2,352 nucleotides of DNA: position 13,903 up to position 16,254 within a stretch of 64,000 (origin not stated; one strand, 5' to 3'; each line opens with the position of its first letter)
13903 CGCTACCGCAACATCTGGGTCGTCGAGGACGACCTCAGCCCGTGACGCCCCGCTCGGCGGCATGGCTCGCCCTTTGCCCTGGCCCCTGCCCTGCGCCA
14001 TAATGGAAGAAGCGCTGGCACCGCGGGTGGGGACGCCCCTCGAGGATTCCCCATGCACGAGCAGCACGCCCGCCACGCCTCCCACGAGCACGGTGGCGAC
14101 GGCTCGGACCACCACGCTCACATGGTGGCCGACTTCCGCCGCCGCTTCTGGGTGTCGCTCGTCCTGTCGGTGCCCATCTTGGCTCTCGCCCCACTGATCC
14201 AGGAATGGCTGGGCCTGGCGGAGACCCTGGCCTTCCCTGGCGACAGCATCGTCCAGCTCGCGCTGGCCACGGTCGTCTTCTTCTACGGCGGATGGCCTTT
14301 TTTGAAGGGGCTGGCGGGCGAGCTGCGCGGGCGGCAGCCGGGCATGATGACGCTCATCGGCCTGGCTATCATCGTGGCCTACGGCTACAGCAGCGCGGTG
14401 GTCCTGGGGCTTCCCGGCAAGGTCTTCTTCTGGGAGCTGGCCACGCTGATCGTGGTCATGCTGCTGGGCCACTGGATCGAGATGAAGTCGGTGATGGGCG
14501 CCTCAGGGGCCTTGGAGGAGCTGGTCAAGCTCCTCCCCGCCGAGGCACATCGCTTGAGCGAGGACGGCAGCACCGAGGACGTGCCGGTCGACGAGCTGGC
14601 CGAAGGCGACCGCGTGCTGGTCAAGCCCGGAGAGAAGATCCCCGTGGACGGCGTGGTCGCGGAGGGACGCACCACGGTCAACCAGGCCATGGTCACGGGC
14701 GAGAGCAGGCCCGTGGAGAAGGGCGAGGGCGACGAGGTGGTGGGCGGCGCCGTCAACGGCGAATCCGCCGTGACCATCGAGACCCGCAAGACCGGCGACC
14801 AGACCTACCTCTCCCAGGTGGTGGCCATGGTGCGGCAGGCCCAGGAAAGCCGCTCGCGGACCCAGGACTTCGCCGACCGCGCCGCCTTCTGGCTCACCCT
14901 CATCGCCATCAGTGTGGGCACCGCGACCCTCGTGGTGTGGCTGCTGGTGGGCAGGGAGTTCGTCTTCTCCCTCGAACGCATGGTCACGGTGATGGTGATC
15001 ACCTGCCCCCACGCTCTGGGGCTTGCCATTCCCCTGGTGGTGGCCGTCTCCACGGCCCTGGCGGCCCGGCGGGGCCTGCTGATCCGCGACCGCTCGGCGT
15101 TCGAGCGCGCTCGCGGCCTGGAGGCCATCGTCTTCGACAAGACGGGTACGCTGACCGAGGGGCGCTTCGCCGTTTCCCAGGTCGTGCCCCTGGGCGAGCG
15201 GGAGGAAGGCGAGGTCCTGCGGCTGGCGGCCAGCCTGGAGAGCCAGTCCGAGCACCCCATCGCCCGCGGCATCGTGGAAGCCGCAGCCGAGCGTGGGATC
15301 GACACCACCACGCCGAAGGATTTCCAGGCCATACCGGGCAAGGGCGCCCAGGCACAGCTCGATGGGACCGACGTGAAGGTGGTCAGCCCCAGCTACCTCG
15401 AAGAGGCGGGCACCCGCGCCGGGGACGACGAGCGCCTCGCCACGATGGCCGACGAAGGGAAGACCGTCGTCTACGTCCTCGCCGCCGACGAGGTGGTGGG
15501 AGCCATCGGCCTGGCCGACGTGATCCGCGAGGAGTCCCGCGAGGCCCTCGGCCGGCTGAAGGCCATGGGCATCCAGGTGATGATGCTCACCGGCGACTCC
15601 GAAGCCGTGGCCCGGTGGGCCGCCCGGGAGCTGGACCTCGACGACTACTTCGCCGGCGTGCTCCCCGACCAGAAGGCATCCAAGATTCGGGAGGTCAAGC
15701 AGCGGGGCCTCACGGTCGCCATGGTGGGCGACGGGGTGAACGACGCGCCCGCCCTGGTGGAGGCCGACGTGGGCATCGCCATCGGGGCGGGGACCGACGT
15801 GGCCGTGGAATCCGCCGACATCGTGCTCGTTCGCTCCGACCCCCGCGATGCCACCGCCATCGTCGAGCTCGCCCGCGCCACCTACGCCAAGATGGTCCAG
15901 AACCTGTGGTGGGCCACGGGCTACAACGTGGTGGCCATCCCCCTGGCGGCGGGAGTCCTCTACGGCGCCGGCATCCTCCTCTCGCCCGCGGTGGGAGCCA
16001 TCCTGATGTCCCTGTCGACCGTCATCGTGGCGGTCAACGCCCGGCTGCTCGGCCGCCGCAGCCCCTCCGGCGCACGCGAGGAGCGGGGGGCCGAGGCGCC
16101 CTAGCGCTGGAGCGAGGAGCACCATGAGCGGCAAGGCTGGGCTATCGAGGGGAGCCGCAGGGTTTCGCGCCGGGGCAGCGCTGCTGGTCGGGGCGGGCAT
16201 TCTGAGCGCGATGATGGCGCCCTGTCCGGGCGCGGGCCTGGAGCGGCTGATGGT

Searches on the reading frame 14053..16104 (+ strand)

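Call 46: search_protein_families(library=pfam, proteins=[window:14053-16104:+], max_evalue=0.001)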
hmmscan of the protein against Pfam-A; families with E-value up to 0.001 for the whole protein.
window:14053-16104:+ (683 aa): 4 families
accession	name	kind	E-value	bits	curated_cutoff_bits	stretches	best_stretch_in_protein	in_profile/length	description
PF00122.25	E1-E2_ATPase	-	1.9e-51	174.6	28.1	1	159-340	1-181/181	E1-E2 ATPase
PF00702.32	Hydrolase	-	6.2e-35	121.8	26.4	1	357-572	2-191/191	haloacid dehalogenase-like hydrolase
PF08282.18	Hydrolase_3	-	0.0001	22.5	20.9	0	555-593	206-244/255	haloacid dehalogenase-like hydrolase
PF12710.13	HAD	-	0.00019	22.4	27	1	487-568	82-188/189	haloacid dehalogenase-like hydrolase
